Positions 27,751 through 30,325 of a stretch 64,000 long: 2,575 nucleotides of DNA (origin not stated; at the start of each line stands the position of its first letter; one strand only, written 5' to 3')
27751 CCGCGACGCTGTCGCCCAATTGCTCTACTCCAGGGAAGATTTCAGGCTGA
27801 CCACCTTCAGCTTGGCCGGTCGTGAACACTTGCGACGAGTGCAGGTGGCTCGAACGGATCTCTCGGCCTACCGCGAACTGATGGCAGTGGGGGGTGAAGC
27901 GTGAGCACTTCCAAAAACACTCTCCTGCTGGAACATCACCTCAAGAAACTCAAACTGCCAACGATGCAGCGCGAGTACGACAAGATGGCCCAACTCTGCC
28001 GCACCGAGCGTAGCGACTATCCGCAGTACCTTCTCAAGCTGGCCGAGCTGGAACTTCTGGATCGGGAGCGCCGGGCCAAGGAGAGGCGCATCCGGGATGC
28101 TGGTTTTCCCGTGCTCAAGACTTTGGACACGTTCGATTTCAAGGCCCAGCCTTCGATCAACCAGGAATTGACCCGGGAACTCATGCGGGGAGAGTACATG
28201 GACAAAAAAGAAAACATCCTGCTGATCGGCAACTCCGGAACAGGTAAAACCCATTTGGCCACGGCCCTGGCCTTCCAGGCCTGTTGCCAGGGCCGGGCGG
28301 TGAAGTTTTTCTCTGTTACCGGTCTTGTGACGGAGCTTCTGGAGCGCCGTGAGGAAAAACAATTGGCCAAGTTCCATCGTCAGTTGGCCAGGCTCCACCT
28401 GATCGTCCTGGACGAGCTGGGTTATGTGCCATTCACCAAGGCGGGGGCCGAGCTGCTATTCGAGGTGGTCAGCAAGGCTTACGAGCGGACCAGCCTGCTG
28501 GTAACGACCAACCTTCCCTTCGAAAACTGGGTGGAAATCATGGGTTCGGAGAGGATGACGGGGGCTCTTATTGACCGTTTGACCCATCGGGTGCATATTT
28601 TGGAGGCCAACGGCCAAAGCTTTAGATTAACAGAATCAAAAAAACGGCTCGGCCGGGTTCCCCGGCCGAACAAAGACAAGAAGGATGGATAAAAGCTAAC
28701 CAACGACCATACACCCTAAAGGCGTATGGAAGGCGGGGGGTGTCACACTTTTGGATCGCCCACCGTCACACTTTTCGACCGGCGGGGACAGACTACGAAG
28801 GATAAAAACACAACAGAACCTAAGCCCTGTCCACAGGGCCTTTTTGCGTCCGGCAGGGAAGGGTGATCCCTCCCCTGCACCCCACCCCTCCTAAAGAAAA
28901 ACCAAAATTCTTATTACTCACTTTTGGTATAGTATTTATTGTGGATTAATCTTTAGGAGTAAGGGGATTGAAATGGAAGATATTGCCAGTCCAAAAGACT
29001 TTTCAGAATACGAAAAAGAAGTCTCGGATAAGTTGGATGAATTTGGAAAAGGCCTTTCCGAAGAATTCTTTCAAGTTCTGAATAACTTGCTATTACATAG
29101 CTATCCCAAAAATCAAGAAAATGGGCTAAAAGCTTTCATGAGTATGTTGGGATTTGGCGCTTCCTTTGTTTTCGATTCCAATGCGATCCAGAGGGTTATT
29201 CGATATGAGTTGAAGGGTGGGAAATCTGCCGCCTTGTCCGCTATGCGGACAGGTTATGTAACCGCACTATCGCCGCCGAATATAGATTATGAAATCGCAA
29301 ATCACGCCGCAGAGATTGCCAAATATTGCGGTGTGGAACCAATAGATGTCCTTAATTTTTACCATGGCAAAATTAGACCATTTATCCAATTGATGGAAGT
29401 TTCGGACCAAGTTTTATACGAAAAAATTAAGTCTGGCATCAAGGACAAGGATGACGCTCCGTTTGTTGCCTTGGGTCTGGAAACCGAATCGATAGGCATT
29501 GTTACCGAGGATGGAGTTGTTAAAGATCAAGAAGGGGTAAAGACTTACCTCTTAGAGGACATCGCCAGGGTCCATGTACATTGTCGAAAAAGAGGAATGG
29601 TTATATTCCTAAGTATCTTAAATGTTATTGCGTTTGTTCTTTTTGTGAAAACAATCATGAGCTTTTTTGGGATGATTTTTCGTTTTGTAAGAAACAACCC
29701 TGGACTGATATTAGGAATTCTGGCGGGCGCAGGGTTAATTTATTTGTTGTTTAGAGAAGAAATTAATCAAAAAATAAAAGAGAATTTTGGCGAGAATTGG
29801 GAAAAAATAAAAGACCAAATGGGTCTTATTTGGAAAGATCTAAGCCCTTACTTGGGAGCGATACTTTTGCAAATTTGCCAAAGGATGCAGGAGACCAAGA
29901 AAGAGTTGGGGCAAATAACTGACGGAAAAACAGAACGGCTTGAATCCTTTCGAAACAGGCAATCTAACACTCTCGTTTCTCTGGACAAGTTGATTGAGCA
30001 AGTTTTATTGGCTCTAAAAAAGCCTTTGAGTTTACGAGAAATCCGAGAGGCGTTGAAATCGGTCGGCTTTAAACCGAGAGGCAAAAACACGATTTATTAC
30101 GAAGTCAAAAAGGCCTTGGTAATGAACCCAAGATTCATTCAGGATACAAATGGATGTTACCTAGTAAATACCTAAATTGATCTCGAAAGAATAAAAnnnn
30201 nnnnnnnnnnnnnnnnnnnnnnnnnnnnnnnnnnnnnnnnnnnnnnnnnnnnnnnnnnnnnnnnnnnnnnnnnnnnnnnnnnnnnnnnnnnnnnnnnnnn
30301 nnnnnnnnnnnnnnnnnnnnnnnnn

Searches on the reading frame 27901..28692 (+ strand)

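Call 9: search_protein_families(library=pfam, proteins=[window:27901-28692:+], max_evalue=0.001)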
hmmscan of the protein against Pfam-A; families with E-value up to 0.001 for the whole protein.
window:27901-28692:+ (263 aa): 8 families
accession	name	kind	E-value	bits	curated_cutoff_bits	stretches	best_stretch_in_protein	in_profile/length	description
PF01695.23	IstB_IS21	-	1.1e-68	231.7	24.1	1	13-248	2-237/238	IstB-like ATP binding protein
PF00004.35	AAA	-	2.1e-06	28.6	21.2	1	106-176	1-69/131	ATPase family associated with various cellular activities (AAA)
PF00308.24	Bac_DnaA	-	2.4e-06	28.3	23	1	104-201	35-134/162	Bacterial DnaA ATPAse domain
PF13191.12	AAA_16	-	1.4e-05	26.1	32.6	1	103-172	24-104/167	AAA ATPase domain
PF13481.12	AAA_25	-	3.3e-05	24.1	27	1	88-136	19-65/195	AAA domain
PF20720.3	nSTAND3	-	4.3e-05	23.7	27.2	1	99-147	13-61/155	Novel STAND NTPase 3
PF02562.22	PhoH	-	0.00018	21.5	27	1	99-137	15-53/205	PhoH-like protein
PF13604.12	AAA_30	-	0.00082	19.6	27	0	100-180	15-104/191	AAA domain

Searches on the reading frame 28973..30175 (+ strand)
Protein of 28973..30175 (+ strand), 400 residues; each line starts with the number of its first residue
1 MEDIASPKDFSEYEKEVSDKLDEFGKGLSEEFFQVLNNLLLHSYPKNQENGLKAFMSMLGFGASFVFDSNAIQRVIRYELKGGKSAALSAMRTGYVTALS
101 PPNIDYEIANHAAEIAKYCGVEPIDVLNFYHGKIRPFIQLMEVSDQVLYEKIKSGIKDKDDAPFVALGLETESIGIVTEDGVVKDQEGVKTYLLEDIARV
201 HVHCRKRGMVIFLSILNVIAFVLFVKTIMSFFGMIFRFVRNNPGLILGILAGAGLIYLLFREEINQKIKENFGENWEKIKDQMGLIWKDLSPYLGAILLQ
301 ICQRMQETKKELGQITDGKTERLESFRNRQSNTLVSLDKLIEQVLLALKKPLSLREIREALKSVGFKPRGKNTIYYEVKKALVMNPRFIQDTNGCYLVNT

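Call 9: search_protein_families(library=pfam, proteins=[window:28973-30175:+], max_evalue=0.001)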
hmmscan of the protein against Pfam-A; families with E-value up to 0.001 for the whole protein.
window:28973-30175:+ (400 aa): 1 family
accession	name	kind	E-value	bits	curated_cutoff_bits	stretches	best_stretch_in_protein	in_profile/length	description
PF10130.15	PIN_2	-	0.00018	22.2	22.4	1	75-191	7-122/133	PIN domain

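Call 77: search_protein_families(library=padloc, proteins=[window:28973-30175:+], max_evalue=0.001)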
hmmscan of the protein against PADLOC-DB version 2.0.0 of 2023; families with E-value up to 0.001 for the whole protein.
window:28973-30175:+ (400 aa): 0 families
